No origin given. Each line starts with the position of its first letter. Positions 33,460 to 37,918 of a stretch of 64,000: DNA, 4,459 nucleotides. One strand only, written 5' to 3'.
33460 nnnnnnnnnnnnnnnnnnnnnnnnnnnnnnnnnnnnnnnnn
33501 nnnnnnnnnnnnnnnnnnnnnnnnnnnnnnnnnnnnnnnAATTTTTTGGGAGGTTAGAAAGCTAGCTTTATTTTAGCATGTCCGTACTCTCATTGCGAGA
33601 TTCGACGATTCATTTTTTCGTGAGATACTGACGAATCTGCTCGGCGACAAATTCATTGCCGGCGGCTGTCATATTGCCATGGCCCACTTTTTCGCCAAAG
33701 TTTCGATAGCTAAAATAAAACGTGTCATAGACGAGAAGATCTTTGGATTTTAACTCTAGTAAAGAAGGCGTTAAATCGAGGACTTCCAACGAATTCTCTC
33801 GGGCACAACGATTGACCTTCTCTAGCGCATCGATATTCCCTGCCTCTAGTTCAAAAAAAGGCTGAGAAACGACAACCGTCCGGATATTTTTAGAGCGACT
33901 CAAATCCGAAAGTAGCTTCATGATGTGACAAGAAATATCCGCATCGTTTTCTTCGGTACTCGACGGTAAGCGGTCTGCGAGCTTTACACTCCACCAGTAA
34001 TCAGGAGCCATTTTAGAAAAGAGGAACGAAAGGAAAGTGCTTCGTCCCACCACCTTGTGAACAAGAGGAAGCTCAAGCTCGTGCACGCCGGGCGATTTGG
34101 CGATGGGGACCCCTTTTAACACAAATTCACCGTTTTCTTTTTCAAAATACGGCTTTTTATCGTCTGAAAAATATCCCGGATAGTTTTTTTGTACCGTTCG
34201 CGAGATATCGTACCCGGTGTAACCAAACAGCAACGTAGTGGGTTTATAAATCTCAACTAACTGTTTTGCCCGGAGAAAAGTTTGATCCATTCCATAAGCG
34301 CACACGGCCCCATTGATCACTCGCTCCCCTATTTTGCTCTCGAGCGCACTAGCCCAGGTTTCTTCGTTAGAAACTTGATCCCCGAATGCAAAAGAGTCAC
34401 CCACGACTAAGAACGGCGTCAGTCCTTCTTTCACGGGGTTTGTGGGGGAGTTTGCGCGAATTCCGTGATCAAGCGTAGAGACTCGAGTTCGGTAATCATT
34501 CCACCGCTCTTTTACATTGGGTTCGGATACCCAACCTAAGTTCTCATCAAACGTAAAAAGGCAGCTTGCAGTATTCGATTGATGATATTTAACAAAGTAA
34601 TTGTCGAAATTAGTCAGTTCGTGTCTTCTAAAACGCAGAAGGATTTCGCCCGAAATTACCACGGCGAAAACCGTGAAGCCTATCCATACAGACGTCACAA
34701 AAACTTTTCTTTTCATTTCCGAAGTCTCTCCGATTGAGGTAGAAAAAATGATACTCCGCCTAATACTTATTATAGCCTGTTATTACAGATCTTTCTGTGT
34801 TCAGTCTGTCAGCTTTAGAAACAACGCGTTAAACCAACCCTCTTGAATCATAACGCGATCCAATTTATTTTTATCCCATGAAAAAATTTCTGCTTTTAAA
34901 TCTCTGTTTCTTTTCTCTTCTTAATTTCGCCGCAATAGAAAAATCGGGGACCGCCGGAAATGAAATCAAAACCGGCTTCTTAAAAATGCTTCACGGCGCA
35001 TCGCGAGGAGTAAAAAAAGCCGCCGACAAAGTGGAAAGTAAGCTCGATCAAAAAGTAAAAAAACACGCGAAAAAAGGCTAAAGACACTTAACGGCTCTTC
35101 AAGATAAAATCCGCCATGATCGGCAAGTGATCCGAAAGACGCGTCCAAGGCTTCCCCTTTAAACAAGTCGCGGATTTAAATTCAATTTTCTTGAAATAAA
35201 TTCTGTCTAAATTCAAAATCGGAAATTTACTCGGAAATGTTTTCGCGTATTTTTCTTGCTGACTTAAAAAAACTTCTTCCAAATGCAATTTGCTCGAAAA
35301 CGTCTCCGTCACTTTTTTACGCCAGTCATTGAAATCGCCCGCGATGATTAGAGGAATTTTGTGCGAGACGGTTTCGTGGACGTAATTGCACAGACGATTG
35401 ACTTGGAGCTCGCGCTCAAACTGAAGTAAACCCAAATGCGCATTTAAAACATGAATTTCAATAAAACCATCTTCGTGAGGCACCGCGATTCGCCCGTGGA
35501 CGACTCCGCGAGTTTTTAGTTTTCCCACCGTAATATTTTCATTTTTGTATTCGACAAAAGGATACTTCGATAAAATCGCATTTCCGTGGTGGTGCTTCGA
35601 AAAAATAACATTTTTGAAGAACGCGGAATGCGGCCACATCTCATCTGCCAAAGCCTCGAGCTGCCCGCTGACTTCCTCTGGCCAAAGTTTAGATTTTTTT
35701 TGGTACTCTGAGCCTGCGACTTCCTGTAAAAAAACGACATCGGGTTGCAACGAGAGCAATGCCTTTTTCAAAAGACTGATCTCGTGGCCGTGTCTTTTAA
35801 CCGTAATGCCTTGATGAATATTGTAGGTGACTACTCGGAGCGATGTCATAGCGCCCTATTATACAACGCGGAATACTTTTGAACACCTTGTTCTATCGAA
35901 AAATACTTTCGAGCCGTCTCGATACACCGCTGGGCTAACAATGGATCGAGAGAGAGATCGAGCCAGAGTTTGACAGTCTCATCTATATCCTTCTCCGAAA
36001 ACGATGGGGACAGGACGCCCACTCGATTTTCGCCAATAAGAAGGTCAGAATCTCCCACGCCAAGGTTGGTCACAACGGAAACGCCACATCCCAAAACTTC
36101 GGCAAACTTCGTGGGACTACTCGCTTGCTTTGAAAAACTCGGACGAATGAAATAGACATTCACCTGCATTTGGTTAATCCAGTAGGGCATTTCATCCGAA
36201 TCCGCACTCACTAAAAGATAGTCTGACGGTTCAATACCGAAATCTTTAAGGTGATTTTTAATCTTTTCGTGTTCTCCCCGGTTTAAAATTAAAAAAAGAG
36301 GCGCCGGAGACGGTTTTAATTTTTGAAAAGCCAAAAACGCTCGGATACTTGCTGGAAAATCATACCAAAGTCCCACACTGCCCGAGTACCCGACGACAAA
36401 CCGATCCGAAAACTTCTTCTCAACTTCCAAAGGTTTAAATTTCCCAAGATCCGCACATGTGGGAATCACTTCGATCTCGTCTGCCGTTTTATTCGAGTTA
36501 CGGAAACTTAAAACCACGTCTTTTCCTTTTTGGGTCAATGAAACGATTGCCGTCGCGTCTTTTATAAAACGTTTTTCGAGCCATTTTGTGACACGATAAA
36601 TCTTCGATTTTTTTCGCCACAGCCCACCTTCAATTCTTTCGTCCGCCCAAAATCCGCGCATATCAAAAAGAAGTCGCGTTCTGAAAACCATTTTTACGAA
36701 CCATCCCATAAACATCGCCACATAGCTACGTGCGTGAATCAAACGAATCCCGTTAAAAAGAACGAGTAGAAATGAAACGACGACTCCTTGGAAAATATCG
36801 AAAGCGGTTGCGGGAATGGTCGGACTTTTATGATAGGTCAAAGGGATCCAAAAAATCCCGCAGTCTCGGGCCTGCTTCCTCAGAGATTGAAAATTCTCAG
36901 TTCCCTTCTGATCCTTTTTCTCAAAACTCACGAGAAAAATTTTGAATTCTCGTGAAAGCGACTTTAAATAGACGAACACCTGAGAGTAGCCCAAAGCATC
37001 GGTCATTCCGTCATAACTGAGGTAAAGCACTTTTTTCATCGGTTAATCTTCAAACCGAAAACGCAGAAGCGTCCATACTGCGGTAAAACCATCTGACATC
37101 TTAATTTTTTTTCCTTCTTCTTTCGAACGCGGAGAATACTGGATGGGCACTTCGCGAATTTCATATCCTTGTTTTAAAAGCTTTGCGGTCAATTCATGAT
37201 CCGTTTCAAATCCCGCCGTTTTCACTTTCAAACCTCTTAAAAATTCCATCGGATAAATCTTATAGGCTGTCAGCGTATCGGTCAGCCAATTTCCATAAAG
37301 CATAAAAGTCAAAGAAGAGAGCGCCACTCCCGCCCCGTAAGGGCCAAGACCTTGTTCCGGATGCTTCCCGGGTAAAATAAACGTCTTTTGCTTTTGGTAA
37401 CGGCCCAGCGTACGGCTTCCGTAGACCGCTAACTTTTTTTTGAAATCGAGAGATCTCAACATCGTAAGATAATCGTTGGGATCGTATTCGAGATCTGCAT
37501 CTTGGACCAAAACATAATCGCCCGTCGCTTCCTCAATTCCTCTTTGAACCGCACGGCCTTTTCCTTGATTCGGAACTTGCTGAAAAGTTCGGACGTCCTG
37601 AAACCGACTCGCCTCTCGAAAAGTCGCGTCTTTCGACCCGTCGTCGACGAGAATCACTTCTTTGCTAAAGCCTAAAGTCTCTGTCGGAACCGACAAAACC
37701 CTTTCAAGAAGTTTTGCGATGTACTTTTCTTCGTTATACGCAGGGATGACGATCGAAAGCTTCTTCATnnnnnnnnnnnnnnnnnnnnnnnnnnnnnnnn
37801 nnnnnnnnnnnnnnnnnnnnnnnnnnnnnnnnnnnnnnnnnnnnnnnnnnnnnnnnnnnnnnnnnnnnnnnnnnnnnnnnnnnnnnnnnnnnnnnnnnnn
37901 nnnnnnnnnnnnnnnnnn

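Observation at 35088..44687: Coupled glycan operon centred on a YvcK/CofD-like::GT2 fusion, with nucleotidyltransferase, HAD, methyltransferase, gmd and an organophosphate transporter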

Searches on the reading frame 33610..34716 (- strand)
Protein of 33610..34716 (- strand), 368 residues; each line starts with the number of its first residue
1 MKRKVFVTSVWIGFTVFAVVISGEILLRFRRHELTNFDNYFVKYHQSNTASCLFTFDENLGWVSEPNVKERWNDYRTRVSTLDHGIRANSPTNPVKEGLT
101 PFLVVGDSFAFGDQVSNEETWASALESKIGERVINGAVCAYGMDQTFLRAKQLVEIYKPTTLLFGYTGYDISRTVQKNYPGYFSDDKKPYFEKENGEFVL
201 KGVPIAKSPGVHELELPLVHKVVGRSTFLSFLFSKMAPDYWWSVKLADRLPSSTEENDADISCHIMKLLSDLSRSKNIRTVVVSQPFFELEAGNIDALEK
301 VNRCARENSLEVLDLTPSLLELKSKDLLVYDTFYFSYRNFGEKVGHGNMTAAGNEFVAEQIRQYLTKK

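Call 24: search_protein_families(library=ncbifam, proteins=[window:33610-34716:-], max_evalue=0.001)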
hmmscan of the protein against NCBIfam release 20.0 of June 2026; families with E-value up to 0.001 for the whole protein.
window:33610-34716:- (368 aa): 1 family
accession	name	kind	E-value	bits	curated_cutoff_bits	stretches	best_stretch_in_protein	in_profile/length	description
NF047474.1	GDSL_LA_2486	hypoth_equivalog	7.7e-06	25.3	300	0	14-142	5-132/326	LA_2486 family SGNH/GDSL-type esterase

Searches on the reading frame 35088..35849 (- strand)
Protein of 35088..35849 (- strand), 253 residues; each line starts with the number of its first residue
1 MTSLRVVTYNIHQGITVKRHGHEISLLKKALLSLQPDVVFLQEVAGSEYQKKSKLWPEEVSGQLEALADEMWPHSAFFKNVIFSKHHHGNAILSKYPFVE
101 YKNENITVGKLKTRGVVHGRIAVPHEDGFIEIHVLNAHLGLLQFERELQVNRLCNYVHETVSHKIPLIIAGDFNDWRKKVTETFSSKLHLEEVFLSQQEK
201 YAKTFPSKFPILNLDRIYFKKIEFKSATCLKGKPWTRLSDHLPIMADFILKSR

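Call 3: search_protein_families(library=pfam, proteins=[window:35088-35849:-], max_evalue=0.01)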
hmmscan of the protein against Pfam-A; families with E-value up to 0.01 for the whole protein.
window:35088-35849:- (253 aa): 1 family
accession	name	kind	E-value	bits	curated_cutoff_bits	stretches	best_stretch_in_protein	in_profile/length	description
PF03372.29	Exo_endo_phos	-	1.6e-14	54.6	24.5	1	8-241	2-225/225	Endonuclease/Exonuclease/phosphatase family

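Call 4: search_protein_families(library=ncbifam, proteins=[window:35088-35849:-], max_evalue=0.01)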
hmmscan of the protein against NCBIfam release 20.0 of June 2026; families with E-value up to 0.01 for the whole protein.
window:35088-35849:- (253 aa): 5 families
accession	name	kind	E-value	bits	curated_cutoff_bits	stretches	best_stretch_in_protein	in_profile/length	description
NF003842.0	PRK05421.1-4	equivalog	5.4e-16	58.8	144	1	130-251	148-258/259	endonuclease/exonuclease/phosphatase family protein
NF003840.0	PRK05421.1-2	equivalog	7e-13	48.3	163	1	129-251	170-281/282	endonuclease/exonuclease/phosphatase family protein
NF003841.0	PRK05421.1-3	equivalog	9.4e-12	44.9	223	1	130-249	152-259/261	endonuclease/exonuclease/phosphatase family protein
NF003839.0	PRK05421.1-1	equivalog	5.5e-05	22.7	260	1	130-248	153-259/266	endonuclease/exonuclease/phosphatase family protein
TIGR00633.1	xth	equivalog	0.00011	21.8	99.05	1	4-174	1-151/255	exodeoxyribonuclease III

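Call 41: search_solved_structures(query=window:35088-35849:-, max_evalue=0.01)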
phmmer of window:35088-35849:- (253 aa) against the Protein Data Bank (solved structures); distinct sequences matched with E-value up to 0.01: 1.
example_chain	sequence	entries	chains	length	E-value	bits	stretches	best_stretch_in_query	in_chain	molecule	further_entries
4ruw_A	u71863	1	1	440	0.0021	21.1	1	3-190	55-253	Endonuclease/exonuclease/phosphatase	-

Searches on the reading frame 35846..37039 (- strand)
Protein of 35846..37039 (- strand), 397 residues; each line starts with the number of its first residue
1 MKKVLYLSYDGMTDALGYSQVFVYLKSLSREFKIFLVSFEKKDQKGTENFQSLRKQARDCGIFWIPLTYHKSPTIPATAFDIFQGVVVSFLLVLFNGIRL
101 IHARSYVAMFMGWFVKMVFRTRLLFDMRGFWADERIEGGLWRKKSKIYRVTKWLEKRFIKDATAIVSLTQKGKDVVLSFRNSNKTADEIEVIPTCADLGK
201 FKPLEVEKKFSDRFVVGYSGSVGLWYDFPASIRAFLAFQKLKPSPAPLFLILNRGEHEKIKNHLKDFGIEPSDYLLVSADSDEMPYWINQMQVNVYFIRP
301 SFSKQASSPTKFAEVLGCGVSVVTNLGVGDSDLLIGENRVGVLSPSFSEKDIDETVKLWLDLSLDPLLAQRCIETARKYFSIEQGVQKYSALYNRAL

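Call 3: search_protein_families(library=pfam, proteins=[window:35846-37039:-], max_evalue=0.01)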
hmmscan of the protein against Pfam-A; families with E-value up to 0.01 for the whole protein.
window:35846-37039:- (397 aa): 3 families
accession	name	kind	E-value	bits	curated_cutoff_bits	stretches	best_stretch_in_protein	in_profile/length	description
PF13579.12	Glyco_trans_4_4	-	2.7e-05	25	29.7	1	94-175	68-141/158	Glycosyl transferase 4-like domain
PF13439.12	Glyco_transf_4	-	4e-05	24.1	28.5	1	96-198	71-168/170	Glycosyltransferase Family 4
PF00534.26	Glycos_transf_1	-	0.0071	16.3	26.4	0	208-378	10-171/172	Glycosyl transferases group 1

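Call 4: search_protein_families(library=ncbifam, proteins=[window:35846-37039:-], max_evalue=0.01)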
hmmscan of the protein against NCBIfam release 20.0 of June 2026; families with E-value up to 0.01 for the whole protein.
window:35846-37039:- (397 aa): 5 families
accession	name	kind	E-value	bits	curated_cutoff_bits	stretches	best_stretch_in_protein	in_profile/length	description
TIGR04063.1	stp3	hypoth_equivalog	2.8e-12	46.3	442.05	1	101-395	96-394/397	TIGR04063 family PEP-CTERM/XrtA system glycosyltransferase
NF011726.0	PRK15179.1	equivalog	3.5e-05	22.3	733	1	237-393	539-691/694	Vi polysaccharide biosynthesis protein TviE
TIGR03088.1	stp2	hypoth_equivalog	9.8e-05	21.5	409.05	1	208-397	189-374/374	TIGR03088 family PEP-CTERM/XrtA system glycosyltransferase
TIGR02149.1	glgA_Coryne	subfamily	0.00094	18.4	302.4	1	98-205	84-187/391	glycogen synthase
TIGR03999.1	thiol_BshA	equivalog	0.007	15.3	273.7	1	304-396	281-373/375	N-acetyl-alpha-D-glucosaminyl L-malate synthase BshA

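Call 67: search_solved_structures(query=window:35846-37039:-, max_evalue=0.1)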
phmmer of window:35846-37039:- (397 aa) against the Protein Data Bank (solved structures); distinct sequences matched with E-value up to 0.1: 0.

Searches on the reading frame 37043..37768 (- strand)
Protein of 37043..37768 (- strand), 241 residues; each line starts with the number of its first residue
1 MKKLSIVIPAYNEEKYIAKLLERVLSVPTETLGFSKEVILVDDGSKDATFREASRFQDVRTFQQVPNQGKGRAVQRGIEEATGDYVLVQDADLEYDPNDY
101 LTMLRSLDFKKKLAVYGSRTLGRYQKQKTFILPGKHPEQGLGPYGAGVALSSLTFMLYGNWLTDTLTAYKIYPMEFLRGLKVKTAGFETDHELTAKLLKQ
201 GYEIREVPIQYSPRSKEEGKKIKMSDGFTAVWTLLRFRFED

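Call 3: search_protein_families(library=pfam, proteins=[window:37043-37768:-], max_evalue=0.01)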
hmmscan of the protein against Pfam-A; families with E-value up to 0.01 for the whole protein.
window:37043-37768:- (241 aa): 3 families
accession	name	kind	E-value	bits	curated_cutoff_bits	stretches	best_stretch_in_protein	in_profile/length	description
PF00535.33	Glycos_transf_2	-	1.1e-28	100.7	23.3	1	5-122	1-118/168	Glycosyl transferase family 2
PF10111.15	Glyco_tranf_2_2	-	3.7e-08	33.6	27.3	1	5-105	1-104/276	Glycosyltransferase like family 2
PF13641.12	Glyco_tranf_2_3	-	9.4e-08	32.8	27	1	4-92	3-96/230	Glycosyltransferase like family 2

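Call 4: search_protein_families(library=ncbifam, proteins=[window:37043-37768:-], max_evalue=0.01)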
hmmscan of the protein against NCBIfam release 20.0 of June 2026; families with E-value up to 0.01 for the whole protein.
window:37043-37768:- (241 aa): 24 families
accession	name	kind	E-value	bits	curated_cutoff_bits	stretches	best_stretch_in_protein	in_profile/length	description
TIGR04182.1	glyco_TIGR04182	equivalog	5.4e-25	88.4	325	1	4-236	2-216/293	S-layer glycoprotein N-glycosyltransferase AglJ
NF041875.1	EPS_EpsD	equivalog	2.1e-15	56.9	370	1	4-98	1-95/325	exopolysaccharide biosynthesis glycosyltransferase EpsD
NF007482.0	PRK10073.1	equivalog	9.7e-15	54.4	423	1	2-113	6-115/334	glycosyltransferase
NF047588.1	GlcsyltransPgfSStrep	equivalog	9.1e-14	51.4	500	1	3-106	2-109/308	glycosyltransferase PgfS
NF007986.1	PRK10714.1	equivalog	1.3e-13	50.6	529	1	1-102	5-110/316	undecaprenyl-phosphate 4-deoxy-4-formamido-L-arabinose transferase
TIGR03937.1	PgaC_IcaA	equivalog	1.8e-13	50.3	422.3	1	2-114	45-157/407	poly-beta-1,6-N-acetyl-D-glucosamine synthase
TIGR04283.1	glyco_like_mftF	equivalog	1.9e-13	50.5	182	1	4-106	1-95/221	TIGR04283 family arsenosugar biosynthesis glycosyltransferase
NF010496.0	PRK13915.1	equivalog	9.1e-13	47.9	262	1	2-100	31-134/307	glucosyl-3-phosphoglycerate synthase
NF041391.1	DPhHxTase_Halo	equivalog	7.9e-12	44.6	375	1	10-217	3-189/213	dolichyl-phosphate hexose transferase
NF058614.1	PPMAGASynPpgS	equivalog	5.4e-11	42.3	370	1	6-219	4-206/226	polyprenyl-phospho-N-acetylgalactosaminyl synthase PpgS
NF038302.1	EPS_HpsE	equivalog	3.8e-10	39.2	300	1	3-126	2-130/307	hormogonium polysaccharide biosynthesis glycosyltransferase HpsE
TIGR03965.1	mycofact_glyco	equivalog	2.4e-08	33.3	280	1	3-98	75-170/467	mycofactocin biosynthesis glycosyltransferase MftF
NF047683.1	TeichurnBiosyTuaG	equivalog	3.4e-07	30.2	400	1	3-100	7-104/252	teichuronic acid biosynthesis protein TuaG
TIGR03111.1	glyc2_xrt_Gpos1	hypoth_equivalog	7.1e-07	28.4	363.95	1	3-112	50-161/439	TIGR03111 family XrtG-associated glycosyltransferase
NF041394.1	GtaseAglG_Halo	equivalog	1e-06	28.3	440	1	3-133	2-132/304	glucosyl-dolichyl phosphate glucuronosyltransferase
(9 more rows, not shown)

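Call 18: search_solved_structures(query=window:37043-37768:-, max_evalue=0.00001)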
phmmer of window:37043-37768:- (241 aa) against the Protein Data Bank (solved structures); distinct sequences matched with E-value up to 0.00001: 17.
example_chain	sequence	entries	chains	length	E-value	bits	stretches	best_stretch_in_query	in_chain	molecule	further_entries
5mlz_A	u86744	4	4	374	2.5e-13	53.3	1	3-218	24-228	Dolichol monophosphate mannose synthase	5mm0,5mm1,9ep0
9hwj_A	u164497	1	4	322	1.6e-12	50.6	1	1-104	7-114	Undecaprenyl-phosphate 4-deoxy-4-formamido-L-arabinose transferase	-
9bhc_C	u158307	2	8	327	5.8e-12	48.8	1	1-106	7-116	Undecaprenyl-phosphate 4-deoxy-4-formamido-L-arabinose transferase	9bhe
8vxh_A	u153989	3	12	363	7.4e-12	48.4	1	1-106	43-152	Undecaprenyl-phosphate 4-deoxy-4-formamido-L-arabinose transferase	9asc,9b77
2z87_A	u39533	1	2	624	4.2e-11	46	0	4-114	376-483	Chondroitin synthase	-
2z86_A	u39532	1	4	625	4.2e-11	46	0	4-114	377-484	Chondroitin synthase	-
5ekp_C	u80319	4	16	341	2.8e-10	43.3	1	3-99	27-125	Uncharacterized glycosyltransferase sll0501 | Glycosyltransferase sll0501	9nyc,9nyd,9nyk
5eke_A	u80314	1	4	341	2.8e-10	43.3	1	3-99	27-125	Uncharacterized glycosyltransferase sll0501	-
9nye_A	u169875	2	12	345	2.9e-10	43.2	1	3-99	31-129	Glycosyltransferase sll0501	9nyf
3bcv_A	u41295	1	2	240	3.3e-09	39.8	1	2-105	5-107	Putative glycosyltransferase protein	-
6p61_A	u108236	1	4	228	1.1e-08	38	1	4-106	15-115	Glycosyltransferase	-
9omj_A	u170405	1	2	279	1.9e-08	37.3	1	4-100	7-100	Glycosyltransferase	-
9omm_A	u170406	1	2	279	1.9e-08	37.3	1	4-100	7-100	Glycosyltransferase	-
9omh_A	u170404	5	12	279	1.9e-08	37.3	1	4-100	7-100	Glycosyltransferase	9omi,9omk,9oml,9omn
5tze_C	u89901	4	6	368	1.4e-06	31.2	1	3-92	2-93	Glycosyl transferase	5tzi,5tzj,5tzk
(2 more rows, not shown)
